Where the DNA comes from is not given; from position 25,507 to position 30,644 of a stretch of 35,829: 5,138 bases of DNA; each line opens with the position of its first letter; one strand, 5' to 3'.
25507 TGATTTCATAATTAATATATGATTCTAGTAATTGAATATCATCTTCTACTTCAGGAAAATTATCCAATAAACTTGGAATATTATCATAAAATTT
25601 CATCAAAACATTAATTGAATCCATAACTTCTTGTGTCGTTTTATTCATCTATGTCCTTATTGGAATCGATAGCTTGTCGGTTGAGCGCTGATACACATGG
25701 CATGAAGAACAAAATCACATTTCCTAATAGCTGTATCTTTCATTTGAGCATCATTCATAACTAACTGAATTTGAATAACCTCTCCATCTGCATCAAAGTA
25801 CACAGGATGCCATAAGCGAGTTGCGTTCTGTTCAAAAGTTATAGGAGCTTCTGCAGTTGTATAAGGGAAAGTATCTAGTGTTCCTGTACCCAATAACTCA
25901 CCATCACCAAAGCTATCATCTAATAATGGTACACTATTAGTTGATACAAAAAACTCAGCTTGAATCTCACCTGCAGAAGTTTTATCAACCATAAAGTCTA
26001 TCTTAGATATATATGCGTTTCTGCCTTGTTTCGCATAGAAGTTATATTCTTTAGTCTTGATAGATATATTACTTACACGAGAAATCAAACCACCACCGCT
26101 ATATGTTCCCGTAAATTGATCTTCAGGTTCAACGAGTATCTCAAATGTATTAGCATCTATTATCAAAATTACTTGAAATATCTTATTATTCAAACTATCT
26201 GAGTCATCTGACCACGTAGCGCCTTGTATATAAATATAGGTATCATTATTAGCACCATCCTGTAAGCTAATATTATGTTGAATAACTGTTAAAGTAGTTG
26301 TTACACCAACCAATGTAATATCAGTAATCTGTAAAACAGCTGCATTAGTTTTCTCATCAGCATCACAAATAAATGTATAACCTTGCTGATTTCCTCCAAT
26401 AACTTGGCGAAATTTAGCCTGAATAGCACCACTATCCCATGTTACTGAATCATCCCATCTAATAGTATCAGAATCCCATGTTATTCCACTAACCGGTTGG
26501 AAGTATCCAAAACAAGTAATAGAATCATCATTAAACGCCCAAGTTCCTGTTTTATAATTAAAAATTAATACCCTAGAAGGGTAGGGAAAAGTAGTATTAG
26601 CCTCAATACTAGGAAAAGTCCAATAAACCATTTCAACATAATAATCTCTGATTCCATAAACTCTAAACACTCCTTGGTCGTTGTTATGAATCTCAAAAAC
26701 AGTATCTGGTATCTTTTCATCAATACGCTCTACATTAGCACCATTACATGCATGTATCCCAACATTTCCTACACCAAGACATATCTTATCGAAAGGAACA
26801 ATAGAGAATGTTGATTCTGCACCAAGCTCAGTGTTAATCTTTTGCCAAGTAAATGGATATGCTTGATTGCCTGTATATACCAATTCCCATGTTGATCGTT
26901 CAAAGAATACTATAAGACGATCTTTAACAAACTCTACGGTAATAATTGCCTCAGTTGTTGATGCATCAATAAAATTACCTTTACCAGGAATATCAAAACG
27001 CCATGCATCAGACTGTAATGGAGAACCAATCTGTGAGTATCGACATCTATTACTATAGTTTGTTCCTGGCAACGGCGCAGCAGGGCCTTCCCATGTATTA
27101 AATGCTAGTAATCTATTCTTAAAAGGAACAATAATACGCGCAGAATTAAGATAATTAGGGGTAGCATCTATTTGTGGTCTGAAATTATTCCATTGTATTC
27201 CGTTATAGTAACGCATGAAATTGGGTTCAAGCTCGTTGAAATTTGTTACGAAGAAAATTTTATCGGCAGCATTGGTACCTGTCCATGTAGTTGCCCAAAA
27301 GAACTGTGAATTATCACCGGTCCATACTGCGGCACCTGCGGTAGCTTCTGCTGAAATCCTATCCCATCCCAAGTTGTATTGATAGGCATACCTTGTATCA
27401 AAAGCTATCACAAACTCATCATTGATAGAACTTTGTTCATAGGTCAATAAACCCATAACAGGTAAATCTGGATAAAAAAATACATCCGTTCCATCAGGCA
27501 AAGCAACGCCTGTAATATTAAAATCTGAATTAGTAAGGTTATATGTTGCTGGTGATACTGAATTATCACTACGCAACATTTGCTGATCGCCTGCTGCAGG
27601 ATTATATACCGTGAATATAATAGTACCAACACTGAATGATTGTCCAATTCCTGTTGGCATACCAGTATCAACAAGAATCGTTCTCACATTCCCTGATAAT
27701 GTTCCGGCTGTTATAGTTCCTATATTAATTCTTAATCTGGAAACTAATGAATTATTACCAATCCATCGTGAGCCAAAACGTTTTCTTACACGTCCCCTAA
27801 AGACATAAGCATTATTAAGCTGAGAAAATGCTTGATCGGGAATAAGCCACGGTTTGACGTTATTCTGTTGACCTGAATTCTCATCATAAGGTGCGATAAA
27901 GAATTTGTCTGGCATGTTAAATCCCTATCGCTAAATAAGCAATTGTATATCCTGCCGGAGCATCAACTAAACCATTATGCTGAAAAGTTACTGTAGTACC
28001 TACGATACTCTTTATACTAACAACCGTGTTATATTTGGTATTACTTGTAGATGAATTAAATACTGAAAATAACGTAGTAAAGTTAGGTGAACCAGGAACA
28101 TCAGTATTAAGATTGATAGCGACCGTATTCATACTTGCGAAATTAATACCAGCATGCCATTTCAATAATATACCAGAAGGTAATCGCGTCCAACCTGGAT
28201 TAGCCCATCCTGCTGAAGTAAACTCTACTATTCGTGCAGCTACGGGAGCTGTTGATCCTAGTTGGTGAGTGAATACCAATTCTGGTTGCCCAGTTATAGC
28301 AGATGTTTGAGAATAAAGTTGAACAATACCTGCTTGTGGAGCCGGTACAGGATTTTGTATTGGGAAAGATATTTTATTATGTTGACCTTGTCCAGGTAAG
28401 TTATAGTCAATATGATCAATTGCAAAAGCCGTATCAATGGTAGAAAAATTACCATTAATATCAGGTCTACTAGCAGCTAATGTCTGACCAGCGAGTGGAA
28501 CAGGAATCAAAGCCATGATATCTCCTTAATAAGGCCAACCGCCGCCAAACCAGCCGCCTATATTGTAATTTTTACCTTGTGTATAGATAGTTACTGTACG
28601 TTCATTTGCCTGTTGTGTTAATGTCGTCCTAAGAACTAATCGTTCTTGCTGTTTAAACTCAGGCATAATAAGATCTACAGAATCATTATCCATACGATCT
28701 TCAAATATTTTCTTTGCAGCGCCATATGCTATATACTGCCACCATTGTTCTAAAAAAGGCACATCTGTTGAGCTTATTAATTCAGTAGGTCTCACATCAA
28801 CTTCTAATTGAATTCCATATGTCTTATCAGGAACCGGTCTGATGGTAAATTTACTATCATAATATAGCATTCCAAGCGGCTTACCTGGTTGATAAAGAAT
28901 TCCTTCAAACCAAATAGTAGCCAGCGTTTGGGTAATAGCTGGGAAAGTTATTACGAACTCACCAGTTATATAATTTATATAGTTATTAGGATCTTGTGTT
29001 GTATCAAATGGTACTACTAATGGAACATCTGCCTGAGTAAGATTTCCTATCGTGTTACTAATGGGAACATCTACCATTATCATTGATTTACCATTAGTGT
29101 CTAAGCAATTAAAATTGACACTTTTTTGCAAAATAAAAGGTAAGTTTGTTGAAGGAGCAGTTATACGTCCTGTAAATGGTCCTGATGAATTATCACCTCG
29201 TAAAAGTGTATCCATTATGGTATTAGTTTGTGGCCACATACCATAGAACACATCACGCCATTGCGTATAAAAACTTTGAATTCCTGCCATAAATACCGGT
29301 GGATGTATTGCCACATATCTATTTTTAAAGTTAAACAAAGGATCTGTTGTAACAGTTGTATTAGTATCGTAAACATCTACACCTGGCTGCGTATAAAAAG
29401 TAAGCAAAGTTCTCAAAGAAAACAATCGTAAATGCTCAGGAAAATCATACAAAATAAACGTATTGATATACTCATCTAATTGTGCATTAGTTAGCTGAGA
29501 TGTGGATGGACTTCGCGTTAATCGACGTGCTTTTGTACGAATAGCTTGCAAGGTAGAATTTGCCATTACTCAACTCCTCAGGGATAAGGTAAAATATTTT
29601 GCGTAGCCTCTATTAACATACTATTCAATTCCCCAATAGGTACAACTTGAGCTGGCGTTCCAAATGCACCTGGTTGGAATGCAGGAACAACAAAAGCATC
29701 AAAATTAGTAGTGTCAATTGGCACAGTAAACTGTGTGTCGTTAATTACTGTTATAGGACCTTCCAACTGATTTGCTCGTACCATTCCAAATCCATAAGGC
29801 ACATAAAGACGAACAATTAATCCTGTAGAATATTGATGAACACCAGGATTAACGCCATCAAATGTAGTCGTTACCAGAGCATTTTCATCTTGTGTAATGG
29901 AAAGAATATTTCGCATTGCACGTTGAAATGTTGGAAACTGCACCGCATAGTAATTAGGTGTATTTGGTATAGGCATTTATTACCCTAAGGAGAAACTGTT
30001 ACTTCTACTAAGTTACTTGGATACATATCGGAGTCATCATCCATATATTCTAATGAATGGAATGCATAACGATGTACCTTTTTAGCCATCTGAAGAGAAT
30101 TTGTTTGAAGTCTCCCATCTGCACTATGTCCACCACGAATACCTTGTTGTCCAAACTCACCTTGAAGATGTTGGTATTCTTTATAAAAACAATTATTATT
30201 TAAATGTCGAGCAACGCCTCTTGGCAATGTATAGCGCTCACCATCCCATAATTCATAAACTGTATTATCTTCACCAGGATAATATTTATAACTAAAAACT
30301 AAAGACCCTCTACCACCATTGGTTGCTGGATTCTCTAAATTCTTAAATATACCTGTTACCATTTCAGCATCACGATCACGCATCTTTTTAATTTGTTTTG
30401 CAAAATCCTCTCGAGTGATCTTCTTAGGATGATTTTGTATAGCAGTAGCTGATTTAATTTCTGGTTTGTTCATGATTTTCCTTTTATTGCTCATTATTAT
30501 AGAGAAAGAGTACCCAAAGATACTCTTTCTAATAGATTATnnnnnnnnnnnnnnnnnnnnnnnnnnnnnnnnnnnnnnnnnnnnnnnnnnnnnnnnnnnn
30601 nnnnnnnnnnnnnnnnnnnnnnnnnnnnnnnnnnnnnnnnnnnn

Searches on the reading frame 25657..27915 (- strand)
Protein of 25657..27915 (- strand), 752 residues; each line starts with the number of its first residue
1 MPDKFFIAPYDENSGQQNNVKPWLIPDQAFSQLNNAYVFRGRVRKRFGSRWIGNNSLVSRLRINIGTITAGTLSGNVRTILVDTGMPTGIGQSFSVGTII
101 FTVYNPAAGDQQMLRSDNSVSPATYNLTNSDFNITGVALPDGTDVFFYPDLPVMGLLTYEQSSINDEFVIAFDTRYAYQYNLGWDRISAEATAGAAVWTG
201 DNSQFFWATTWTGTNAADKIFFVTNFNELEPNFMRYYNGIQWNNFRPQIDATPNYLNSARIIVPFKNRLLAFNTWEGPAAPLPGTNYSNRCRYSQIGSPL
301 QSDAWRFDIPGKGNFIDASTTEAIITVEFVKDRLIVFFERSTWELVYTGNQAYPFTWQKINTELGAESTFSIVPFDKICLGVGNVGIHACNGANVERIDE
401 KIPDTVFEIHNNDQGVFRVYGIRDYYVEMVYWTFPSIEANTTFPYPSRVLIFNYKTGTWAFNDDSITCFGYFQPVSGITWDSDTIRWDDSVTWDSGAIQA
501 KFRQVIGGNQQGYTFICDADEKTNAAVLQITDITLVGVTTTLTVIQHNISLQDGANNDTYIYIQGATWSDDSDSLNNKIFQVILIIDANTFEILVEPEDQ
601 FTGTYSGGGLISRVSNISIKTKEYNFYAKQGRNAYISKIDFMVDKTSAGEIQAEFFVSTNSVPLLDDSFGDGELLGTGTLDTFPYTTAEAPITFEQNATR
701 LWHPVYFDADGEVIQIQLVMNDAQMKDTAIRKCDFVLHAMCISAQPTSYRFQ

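Call 9: search_dna_similar(query=window:25657-27915:-, collection=phages, mode=protein, max_rows=15)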
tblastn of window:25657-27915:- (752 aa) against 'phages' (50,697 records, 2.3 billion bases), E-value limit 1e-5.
Records with a match: 11; places in all: 11; records where one place covers at least 80% of the query: 0.
Best place of each record, by identity: <60% 11.
By first word of the organism name: Pseudomonas 11.
By host as written in the record: Pseudomonas fluorescens 3; Pseudomonas syringae USA0011 2; Pseudomonas putida PpG1 2; Pseudomonas tolaasii NCPPB 2192 2; Pseudomonas syringae P3.01.09C09 1; Pseudomonas sp. ERG2 1.
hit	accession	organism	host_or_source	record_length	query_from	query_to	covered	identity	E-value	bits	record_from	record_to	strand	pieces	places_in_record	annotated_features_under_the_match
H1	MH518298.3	Pseudomonas phage SCYZ1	Pseudomonas fluorescens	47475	259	495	32%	26.4%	2e-8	64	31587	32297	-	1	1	particle protein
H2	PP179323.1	Pseudomonas phage Lyrsu01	Pseudomonas syringae USA0011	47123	259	507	33%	25.1%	1e-6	59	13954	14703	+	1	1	particle protein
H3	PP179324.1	Pseudomonas phage Lyrsu02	Pseudomonas syringae USA0011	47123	259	507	33%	25.1%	1e-6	59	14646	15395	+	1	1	particle protein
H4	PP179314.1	Pseudomonas phage Lyrsu03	Pseudomonas syringae P3.01.09C09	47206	259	507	33%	25.1%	1e-6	59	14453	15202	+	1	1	particle protein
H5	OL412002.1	Pseudomonas phage BroderSalsa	Pseudomonas sp. ERG2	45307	249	517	36%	23.2%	4e-7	60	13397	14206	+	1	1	putative structural protein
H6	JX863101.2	Pseudomonas phage UFV-P2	Pseudomonas fluorescens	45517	251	506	34%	23.8%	1e-6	59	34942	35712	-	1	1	phage particle protein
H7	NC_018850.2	Pseudomonas phage UFV-P2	Pseudomonas fluorescens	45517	251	506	34%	23.8%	1e-6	59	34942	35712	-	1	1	virion structural protein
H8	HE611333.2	Pseudomonas phage tf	Pseudomonas putida PpG1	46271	259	493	31%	25.4%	1e-7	62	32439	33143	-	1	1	phage particle protein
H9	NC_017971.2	Pseudomonas phage tf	Pseudomonas putida PpG1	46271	259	493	31%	25.4%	1e-7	62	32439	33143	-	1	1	virion structural protein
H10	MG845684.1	Pseudomonas phage NV1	Pseudomonas tolaasii NCPPB 2192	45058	259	497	32%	24.4%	5e-6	56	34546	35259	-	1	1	putative particle protein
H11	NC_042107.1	Pseudomonas phage NV1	Pseudomonas tolaasii NCPPB 2192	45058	259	497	32%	24.4%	5e-6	56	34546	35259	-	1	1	virion structural protein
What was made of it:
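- Tried and rejected: The best protein link is 23-26% identity of a virion protein to Pseudomonas podophages (call 9).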

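Call 12: search_protein_families(library=phrogs, proteins=[window:25657-27915:-], max_evalue=0.01)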
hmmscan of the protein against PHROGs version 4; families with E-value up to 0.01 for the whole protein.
window:25657-27915:- (752 aa): 0 families

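Call 58: search_solved_structures(query=window:25657-27915:-, max_evalue=1)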
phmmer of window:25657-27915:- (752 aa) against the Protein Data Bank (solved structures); distinct sequences matched with E-value up to 1: 0.

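Call 82: search_protein_families(library=pfam, proteins=[window:25657-27915:-], max_evalue=1)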
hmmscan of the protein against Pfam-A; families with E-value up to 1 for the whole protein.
window:25657-27915:- (752 aa): 0 families

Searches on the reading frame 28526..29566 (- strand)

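Call 12: search_protein_families(library=phrogs, proteins=[window:28526-29566:-], max_evalue=0.01)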
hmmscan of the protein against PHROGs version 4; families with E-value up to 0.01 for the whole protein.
window:28526-29566:- (346 aa): 1 family
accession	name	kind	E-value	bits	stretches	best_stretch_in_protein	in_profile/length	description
phrog_10775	-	tail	2.8e-06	28.2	1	238-311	142-217/237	tail protein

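Call 82: search_protein_families(library=pfam, proteins=[window:28526-29566:-], max_evalue=1)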
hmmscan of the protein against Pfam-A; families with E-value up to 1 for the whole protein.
window:28526-29566:- (346 aa): 0 families

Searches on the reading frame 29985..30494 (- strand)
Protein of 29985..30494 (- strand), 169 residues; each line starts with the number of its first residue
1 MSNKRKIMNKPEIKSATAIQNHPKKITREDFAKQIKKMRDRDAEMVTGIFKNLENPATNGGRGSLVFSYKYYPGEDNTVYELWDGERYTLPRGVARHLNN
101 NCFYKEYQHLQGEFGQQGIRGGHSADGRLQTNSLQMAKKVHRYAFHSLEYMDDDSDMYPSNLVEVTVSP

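Call 82: search_protein_families(library=pfam, proteins=[window:29985-30494:-], max_evalue=1)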
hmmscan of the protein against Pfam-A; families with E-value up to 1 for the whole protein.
window:29985-30494:- (169 aa): 1 family
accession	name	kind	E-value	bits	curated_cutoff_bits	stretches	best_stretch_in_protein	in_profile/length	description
PF23658.1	PDZ_CPAF_rel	-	0.04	14.4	27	1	29-90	50-109/120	CPAF-like PDZ domain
